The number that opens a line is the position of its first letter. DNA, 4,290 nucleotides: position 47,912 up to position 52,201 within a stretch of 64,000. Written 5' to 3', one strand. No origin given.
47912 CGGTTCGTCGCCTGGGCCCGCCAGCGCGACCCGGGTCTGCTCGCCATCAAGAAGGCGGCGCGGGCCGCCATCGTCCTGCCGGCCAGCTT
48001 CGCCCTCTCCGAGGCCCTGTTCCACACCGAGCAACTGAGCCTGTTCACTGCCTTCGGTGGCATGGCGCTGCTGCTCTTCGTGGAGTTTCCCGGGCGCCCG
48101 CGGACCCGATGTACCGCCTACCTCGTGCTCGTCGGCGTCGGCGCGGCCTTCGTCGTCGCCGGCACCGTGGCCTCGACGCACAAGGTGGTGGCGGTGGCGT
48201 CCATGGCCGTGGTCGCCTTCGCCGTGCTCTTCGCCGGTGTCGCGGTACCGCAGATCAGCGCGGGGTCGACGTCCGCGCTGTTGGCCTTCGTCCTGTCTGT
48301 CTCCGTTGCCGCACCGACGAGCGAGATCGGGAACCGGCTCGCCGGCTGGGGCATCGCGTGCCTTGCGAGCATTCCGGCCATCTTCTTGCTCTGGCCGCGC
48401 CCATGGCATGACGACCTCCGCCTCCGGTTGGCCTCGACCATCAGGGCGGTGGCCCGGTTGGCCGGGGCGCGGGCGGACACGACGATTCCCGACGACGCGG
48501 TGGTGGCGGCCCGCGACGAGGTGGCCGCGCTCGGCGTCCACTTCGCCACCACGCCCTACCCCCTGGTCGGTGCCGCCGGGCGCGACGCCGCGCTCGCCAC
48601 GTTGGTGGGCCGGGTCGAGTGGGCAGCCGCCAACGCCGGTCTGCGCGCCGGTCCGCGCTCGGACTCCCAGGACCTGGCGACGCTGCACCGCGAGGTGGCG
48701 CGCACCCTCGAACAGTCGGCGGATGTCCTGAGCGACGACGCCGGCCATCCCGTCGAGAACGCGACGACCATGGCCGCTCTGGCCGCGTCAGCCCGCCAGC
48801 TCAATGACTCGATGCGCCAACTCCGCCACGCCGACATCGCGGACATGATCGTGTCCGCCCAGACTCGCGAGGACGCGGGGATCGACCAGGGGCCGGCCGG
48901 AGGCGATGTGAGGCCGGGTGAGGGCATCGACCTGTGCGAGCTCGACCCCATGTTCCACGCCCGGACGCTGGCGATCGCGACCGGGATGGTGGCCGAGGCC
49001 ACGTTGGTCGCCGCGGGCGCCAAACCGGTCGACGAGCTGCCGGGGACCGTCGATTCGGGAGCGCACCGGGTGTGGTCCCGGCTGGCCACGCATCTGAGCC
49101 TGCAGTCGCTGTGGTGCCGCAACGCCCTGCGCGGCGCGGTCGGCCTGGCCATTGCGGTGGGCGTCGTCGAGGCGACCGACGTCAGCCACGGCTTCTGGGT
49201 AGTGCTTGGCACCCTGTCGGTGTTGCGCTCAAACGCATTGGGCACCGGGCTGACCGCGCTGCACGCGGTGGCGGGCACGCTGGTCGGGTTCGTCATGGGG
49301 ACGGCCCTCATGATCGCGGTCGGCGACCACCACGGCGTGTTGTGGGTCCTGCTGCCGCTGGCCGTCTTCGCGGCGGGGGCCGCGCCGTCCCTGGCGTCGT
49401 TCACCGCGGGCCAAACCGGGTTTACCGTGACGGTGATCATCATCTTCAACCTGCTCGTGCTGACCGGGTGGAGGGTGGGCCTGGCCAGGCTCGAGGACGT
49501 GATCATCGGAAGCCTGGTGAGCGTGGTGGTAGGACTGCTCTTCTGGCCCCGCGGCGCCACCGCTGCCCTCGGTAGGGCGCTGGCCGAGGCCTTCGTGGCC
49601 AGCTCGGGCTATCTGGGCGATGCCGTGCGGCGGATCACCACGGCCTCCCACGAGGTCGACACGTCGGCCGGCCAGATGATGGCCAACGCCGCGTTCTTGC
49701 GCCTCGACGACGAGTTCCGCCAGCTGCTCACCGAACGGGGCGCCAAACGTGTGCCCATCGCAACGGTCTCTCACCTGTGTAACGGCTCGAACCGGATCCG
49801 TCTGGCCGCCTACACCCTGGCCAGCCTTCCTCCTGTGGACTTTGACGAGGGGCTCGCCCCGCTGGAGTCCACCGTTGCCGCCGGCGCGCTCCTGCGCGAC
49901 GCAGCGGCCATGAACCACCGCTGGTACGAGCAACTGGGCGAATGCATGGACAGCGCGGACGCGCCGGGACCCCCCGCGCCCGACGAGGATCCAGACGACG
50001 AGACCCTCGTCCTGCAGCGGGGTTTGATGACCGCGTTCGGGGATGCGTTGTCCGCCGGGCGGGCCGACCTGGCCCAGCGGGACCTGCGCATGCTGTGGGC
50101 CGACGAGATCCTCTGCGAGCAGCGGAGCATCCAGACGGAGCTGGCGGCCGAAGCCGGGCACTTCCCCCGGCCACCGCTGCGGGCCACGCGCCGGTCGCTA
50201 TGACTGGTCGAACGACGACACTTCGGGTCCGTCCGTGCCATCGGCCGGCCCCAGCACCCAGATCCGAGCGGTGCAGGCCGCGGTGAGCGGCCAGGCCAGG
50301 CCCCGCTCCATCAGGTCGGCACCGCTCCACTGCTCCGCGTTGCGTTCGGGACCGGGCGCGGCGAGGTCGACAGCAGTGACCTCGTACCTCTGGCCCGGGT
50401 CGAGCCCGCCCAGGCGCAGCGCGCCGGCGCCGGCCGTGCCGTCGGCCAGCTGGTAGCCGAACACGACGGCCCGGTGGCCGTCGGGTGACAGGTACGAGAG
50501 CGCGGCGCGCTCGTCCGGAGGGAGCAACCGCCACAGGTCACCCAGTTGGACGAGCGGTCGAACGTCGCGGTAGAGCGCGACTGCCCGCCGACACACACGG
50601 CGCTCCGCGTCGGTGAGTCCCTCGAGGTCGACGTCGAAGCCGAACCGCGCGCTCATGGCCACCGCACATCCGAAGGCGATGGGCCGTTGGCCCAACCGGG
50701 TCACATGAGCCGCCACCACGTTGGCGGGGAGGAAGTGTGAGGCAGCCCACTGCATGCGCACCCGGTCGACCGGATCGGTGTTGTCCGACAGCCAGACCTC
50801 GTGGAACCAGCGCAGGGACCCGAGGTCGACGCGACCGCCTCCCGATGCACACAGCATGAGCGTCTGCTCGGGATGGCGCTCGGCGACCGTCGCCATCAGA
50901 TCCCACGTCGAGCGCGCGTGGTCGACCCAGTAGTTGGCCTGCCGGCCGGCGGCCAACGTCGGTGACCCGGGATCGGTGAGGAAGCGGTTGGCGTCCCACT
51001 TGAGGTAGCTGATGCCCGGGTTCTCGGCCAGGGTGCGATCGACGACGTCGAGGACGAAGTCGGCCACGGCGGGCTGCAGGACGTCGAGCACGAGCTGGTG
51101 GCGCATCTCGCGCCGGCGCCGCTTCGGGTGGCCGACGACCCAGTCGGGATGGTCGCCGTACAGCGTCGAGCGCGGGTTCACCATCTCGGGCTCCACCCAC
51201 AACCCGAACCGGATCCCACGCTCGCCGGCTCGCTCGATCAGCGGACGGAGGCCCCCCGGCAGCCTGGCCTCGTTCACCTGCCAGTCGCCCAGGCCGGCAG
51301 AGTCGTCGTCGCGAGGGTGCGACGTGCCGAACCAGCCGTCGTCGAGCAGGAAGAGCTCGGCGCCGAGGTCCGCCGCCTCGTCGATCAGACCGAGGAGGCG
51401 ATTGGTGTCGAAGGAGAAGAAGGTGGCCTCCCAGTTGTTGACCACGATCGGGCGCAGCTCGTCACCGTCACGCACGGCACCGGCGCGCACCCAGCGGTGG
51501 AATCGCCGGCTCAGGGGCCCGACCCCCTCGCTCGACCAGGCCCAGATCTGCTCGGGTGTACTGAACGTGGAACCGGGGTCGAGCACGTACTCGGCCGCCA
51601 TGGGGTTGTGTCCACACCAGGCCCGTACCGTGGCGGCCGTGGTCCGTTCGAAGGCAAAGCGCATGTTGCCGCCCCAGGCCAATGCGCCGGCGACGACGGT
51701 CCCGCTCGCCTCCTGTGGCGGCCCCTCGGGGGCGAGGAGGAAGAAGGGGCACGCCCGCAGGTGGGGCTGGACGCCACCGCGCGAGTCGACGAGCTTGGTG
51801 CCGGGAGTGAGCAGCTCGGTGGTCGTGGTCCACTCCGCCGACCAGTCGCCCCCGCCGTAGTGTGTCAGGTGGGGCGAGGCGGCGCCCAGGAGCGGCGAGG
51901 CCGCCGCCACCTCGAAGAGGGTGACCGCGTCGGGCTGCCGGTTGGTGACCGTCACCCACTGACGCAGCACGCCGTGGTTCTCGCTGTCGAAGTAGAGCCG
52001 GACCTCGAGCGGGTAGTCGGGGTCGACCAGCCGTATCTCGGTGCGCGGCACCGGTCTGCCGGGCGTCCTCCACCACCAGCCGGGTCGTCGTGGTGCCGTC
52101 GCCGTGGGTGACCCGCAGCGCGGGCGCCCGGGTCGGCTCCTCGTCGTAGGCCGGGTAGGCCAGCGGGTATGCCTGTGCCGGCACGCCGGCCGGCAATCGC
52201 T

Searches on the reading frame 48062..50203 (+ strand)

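Call 89: search_protein_families(library=pfam, proteins=[window:48062-50203:+], max_evalue=0.00001)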
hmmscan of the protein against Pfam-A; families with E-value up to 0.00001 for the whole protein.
window:48062-50203:+ (713 aa): 1 family
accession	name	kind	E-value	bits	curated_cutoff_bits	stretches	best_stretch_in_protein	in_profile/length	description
PF13515.12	FUSC_2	-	6.1e-12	46.2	25.6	1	364-490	1-126/126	Fusaric acid resistance protein-like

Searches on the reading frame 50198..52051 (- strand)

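Call 89: search_protein_families(library=pfam, proteins=[window:50198-52051:-], max_evalue=0.00001)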
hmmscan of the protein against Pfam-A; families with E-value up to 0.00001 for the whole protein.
window:50198-52051:- (617 aa): 3 families
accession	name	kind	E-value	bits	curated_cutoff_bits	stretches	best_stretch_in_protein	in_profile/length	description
PF02065.24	Melibiase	-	4.6e-102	342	27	1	162-504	1-347/347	Melibiase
PF16875.11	Glyco_hydro_36N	-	5.2e-26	92.1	27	1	3-157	100-252/253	Glycosyl hydrolase family 36 N-terminal domain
PF16874.11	Glyco_hydro_36C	-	2.2e-12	47.7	27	1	516-600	2-77/77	Glycosyl hydrolase family 36 C-terminal domain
